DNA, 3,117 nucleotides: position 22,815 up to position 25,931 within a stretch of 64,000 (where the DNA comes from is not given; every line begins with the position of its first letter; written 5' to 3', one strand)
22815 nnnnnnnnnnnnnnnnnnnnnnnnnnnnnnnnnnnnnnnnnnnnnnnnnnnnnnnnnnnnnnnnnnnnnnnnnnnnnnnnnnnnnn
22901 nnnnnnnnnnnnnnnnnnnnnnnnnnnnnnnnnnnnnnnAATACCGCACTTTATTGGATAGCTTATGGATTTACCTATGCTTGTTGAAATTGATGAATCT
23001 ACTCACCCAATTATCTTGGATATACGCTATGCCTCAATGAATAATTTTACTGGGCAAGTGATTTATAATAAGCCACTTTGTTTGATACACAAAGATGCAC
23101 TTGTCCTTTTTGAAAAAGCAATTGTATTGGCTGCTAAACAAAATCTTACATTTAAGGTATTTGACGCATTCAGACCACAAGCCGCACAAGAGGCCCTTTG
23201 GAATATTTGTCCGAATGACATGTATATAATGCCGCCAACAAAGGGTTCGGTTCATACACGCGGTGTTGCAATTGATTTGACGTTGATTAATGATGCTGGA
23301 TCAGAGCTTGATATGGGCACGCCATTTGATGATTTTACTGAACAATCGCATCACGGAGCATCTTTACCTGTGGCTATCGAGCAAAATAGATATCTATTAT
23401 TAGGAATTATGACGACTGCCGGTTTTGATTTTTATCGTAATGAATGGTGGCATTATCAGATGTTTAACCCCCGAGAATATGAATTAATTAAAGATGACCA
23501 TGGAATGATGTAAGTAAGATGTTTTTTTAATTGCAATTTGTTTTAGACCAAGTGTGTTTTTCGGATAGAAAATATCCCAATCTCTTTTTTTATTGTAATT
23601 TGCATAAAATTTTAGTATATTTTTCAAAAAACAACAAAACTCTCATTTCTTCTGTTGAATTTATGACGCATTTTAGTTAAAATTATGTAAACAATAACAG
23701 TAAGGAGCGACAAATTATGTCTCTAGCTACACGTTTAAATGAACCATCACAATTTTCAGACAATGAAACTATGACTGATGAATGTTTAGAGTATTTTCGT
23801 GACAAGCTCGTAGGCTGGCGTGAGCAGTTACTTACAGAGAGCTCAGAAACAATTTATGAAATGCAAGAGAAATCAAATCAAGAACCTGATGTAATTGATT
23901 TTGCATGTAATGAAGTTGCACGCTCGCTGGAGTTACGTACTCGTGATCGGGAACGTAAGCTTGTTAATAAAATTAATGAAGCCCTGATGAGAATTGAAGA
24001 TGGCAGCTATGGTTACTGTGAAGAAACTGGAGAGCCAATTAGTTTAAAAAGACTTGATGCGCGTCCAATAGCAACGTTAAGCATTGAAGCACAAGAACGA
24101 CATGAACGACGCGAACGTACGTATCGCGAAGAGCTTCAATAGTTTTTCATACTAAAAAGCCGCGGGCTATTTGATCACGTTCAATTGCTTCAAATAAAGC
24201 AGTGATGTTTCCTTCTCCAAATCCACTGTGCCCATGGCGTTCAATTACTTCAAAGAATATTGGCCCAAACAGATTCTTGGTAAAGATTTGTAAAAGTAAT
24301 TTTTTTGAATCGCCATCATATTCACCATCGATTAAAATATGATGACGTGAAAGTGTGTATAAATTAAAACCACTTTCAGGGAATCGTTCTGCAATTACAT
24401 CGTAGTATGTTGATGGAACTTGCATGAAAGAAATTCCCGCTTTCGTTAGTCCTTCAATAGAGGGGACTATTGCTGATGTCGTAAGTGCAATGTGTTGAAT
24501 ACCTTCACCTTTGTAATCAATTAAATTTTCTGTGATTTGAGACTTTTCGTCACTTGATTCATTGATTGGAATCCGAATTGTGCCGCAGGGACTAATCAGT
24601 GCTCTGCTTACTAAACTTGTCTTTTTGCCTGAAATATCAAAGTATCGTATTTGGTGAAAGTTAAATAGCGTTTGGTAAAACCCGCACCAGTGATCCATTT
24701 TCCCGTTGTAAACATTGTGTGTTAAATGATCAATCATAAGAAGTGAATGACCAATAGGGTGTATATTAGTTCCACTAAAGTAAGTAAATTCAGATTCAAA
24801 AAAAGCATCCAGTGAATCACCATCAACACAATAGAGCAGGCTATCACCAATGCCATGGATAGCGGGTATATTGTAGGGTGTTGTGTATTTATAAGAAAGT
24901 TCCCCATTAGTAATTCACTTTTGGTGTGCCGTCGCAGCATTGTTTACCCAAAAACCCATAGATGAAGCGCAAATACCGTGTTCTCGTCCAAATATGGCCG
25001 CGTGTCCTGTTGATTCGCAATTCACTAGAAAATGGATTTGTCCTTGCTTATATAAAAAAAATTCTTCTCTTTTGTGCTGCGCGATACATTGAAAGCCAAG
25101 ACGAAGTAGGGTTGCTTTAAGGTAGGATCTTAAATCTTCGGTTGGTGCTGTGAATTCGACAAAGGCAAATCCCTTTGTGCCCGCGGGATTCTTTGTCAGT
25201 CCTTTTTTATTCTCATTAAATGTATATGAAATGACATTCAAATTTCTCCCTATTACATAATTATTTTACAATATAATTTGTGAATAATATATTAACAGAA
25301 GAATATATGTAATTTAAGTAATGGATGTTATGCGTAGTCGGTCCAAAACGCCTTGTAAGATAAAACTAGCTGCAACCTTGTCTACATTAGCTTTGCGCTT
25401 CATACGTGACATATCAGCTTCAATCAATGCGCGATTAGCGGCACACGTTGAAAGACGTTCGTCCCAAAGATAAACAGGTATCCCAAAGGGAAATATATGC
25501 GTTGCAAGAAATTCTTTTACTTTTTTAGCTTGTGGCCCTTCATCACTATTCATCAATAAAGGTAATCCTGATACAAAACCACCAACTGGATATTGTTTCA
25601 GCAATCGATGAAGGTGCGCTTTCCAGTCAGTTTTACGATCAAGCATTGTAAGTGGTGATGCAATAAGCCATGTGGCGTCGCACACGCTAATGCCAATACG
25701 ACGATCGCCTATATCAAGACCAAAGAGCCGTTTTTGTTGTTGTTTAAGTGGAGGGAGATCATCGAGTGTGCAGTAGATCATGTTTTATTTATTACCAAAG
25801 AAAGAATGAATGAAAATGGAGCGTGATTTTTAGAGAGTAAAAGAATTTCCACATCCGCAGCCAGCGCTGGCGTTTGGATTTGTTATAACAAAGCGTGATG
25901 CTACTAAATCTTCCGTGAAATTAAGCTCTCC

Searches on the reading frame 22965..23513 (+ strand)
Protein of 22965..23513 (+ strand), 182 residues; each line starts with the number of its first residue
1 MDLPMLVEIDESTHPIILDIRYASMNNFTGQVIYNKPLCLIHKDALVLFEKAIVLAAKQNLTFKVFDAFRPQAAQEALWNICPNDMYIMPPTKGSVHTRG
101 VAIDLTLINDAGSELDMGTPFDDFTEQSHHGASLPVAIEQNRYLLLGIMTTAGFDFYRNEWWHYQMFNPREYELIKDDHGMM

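Call 61: search_protein_families(library=pfam, proteins=[window:22965-23513:+], max_evalue=0.001)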
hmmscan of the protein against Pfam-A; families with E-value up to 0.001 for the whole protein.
window:22965-23513:+ (182 aa): 2 families
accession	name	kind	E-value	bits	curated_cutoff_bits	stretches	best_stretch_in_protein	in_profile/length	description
PF01427.22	Peptidase_M15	-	6.8e-37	127.6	27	1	6-166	5-184/199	D-ala-D-ala dipeptidase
PF02557.22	VanY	-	0.00046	20.4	25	0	41-164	4-127/132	D-alanyl-D-alanine carboxypeptidase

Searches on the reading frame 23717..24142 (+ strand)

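Call 61: search_protein_families(library=pfam, proteins=[window:23717-24142:+], max_evalue=0.001)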
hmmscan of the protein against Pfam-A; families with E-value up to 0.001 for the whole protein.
window:23717-24142:+ (141 aa): 2 families
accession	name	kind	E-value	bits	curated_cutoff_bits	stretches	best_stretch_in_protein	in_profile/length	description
PF21157.2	DksA_N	-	7.1e-27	93.9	27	1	24-93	2-71/71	DnaK suppressor protein DksA, N-terminal domain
PF01258.23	zf-dskA_traR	-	4.5e-12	46.2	24.9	1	96-131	1-36/36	Prokaryotic dksA/traR C4-type zinc finger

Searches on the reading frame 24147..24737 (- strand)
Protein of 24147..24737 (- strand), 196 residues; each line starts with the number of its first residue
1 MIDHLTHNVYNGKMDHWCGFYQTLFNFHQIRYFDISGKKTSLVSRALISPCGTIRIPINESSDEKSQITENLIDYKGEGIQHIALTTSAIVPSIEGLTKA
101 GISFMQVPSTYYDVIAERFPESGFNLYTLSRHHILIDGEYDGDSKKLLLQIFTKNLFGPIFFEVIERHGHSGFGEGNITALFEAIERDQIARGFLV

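Call 61: search_protein_families(library=pfam, proteins=[window:24147-24737:-], max_evalue=0.001)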
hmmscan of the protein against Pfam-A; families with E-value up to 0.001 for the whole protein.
window:24147-24737:- (196 aa): 1 family
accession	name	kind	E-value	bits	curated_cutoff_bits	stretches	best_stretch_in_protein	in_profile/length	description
PF00903.31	Glyoxalase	-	2.2e-09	38.2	20.6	1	2-112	2-103/121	Glyoxalase/Bleomycin resistance protein/Dioxygenase superfamily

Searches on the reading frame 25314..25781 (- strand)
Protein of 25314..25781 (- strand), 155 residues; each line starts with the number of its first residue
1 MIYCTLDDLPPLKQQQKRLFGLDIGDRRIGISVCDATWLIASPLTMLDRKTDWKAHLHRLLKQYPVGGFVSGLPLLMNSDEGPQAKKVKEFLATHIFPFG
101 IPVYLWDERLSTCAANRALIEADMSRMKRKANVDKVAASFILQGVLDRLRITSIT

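Call 61: search_protein_families(library=pfam, proteins=[window:25314-25781:-], max_evalue=0.001)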
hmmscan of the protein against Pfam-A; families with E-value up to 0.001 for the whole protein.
window:25314-25781:- (155 aa): 1 family
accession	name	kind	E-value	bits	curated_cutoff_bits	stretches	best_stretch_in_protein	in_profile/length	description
PF03652.20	RuvX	-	3.6e-36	124.9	29.2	1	18-147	2-133/134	Holliday junction resolvase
